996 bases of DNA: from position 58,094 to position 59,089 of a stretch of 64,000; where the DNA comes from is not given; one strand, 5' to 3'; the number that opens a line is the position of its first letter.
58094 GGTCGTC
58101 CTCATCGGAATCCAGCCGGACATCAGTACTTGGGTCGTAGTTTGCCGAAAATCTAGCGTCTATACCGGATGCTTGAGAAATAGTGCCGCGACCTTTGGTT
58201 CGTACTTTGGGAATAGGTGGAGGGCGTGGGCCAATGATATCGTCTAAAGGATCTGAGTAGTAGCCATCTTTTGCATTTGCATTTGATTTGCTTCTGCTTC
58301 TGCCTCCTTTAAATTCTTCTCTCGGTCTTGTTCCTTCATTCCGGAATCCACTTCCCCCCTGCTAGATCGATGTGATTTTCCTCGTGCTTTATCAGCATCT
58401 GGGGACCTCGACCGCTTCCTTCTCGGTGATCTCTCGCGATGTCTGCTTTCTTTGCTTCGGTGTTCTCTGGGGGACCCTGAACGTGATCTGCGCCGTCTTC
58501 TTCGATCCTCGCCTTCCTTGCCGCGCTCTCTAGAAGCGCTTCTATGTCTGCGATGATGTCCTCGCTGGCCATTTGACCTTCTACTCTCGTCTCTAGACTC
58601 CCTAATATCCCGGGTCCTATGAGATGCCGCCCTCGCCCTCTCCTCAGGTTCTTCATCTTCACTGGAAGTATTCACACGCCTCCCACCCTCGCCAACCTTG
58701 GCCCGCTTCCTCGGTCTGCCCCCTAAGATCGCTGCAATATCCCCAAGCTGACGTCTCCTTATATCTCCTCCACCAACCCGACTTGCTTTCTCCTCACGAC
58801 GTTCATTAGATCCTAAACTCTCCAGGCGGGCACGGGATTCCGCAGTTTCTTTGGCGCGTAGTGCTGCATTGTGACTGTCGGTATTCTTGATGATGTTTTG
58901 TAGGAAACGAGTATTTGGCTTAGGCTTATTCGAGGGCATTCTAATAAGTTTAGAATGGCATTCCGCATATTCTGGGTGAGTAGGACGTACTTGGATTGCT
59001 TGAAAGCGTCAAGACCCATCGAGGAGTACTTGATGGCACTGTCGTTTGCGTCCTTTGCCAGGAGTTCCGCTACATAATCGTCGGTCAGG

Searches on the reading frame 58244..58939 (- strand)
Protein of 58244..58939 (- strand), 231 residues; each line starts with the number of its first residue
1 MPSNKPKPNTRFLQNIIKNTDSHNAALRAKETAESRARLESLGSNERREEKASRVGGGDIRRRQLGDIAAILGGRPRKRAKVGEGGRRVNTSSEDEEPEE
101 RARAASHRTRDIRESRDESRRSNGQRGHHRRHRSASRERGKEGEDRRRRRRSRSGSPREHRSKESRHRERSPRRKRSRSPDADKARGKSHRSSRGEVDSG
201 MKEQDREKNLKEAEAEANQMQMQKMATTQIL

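Call 64: list_cluster_members(proteins=[window:58244-58939:-, window:53887-57297:+, window:49285-49986:+, window:47885-48328:-, window:48770-49048:+, window:59913-60407:+, window:52042-52410:+, window:47544-47819:-, window:59085-59453:-, window:57638-57997:+])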
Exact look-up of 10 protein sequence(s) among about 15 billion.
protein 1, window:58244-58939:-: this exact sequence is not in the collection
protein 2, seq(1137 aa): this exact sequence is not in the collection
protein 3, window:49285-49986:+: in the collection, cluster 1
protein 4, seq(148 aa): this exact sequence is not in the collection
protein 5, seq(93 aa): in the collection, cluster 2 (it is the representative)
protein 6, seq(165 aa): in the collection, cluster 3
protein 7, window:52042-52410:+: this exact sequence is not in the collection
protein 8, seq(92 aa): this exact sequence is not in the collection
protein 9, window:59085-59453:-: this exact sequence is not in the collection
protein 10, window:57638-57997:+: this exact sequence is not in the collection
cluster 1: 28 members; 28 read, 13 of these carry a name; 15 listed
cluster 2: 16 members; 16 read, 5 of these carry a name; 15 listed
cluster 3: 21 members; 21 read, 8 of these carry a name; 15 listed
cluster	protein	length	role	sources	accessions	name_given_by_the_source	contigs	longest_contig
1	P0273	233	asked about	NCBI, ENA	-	-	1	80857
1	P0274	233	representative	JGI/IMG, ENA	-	mitochondrial inner membrane protease subunit 2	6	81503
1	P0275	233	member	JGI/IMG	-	inner membrane protease subunit 2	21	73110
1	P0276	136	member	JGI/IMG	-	mitochondrial inner membrane protease subunit 2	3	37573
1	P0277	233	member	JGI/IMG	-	inner membrane protease subunit 2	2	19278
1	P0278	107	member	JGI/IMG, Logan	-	mitochondrial inner membrane protease subunit 2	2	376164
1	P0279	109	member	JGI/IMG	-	mitochondrial inner membrane protease subunit 2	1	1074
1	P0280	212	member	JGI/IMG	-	inner membrane protease subunit 2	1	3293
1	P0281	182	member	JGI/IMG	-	inner membrane protease subunit 2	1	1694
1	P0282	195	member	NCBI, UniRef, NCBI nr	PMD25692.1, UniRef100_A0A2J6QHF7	LexA/Signal peptidase [Hyaloscypha hepaticicola] | Mitochondrial inner membrane protease subunit 2 n=1 Tax=Hyaloscypha hepaticicola ...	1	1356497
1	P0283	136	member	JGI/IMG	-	inner membrane protease subunit 2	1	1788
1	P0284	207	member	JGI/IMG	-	inner membrane protease subunit 2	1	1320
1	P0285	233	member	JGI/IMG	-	inner membrane protease subunit 2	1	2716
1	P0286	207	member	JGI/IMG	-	inner membrane protease subunit 2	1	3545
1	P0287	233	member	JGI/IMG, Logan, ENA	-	-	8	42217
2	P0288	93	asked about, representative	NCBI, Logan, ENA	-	-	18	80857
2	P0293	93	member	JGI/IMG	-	translation initiation factor 2 subunit 1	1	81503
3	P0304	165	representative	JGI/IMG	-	-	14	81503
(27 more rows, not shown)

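Call 65: find_encoding_contigs(protein=P0288, flank=6000, max_places=10)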
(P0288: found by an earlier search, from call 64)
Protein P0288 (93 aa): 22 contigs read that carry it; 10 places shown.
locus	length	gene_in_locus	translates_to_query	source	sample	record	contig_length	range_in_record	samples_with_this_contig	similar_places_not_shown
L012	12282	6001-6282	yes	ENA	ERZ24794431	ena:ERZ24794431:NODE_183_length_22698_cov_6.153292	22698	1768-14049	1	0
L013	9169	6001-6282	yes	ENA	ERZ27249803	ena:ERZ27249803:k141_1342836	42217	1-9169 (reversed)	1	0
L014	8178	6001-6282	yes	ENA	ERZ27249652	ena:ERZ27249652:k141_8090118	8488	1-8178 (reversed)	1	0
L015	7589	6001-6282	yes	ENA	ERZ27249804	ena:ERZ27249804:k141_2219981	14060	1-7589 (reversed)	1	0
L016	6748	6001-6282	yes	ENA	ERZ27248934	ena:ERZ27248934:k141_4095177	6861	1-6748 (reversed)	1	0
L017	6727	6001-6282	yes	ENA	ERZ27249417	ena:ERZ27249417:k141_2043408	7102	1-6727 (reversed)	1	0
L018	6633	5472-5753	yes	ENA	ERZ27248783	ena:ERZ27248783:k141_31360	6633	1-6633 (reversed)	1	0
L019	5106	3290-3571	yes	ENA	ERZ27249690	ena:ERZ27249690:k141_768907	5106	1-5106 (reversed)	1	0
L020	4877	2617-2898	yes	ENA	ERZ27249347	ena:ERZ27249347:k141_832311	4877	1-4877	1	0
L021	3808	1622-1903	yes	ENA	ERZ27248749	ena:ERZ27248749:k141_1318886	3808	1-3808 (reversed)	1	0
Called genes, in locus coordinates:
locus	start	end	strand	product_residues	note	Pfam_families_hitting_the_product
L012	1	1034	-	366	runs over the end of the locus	PF24179:NTE_Ploop, PF01734:Patatin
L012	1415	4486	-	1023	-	PF00027:cNMP_binding, PF24179:NTE_Ploop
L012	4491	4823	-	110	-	-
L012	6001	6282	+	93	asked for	-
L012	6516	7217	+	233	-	PF10502:Peptidase_S26 (weak)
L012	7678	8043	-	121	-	-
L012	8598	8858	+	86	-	-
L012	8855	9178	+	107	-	PF00153:Mito_carr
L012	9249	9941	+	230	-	PF00153:Mito_carr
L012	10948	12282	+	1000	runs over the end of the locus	-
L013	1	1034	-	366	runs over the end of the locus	PF24179:NTE_Ploop, PF01734:Patatin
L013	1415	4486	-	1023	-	PF00027:cNMP_binding, PF24179:NTE_Ploop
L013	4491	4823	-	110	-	-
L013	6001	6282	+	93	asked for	-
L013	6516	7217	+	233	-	PF10502:Peptidase_S26 (weak)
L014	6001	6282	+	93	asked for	-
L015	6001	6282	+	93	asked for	-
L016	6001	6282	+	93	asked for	-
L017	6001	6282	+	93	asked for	-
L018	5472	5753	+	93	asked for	-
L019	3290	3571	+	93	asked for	-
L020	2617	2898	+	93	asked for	-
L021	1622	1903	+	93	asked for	-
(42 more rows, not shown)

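Call 67: find_encoding_contigs(protein=P0293, flank=10000, max_places=3)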
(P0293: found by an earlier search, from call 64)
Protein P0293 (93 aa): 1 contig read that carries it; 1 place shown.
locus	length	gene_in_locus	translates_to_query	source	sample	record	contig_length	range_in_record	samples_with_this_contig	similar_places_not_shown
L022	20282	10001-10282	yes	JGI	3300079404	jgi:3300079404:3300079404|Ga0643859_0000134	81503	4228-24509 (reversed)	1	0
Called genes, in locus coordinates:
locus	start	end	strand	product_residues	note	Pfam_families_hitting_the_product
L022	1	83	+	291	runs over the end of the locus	PF13013:F-box-like_2 (faint), PF24864:DUF7730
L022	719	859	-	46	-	-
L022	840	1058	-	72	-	-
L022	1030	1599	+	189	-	PF24864:DUF7730 (faint)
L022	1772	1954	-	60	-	-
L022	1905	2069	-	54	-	-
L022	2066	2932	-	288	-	PF01979:Amidohydro_1, PF07969:Amidohydro_3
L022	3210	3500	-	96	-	-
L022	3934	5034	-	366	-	PF24179:NTE_Ploop, PF01734:Patatin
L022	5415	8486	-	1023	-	PF00027:cNMP_binding, PF24179:NTE_Ploop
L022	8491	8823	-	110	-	-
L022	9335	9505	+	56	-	PF00575:S1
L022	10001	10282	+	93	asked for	-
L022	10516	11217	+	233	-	PF10502:Peptidase_S26 (weak)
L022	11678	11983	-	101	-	-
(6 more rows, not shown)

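Call 69: find_encoding_contigs(protein=P0304, flank=10000, max_places=4)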
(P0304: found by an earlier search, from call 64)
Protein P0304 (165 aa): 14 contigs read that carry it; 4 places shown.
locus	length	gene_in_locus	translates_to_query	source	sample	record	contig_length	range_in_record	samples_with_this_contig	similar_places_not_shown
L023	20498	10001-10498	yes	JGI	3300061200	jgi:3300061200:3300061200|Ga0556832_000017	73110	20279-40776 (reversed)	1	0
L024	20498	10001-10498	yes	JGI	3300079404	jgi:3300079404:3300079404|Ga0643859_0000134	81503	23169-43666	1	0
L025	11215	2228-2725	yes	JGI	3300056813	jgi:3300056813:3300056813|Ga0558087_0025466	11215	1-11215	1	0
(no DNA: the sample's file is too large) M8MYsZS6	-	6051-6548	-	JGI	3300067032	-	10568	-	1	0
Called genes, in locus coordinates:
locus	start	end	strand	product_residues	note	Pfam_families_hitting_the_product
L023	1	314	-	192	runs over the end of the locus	PF24864:DUF7730 (faint)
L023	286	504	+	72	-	-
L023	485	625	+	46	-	-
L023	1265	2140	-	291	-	PF24864:DUF7730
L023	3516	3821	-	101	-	-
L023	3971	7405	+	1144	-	PF13967:RSN1_TM, PF14703:PHM7_cyt, PF02714:RSN1_7TM, PF12621:PHM7_ext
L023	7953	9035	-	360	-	-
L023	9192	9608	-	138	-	-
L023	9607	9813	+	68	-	-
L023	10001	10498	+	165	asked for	-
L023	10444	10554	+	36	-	-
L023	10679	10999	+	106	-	-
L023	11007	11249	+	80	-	-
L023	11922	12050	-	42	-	-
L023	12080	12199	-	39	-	-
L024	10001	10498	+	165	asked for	-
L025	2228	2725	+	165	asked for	-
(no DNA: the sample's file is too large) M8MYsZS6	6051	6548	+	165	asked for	-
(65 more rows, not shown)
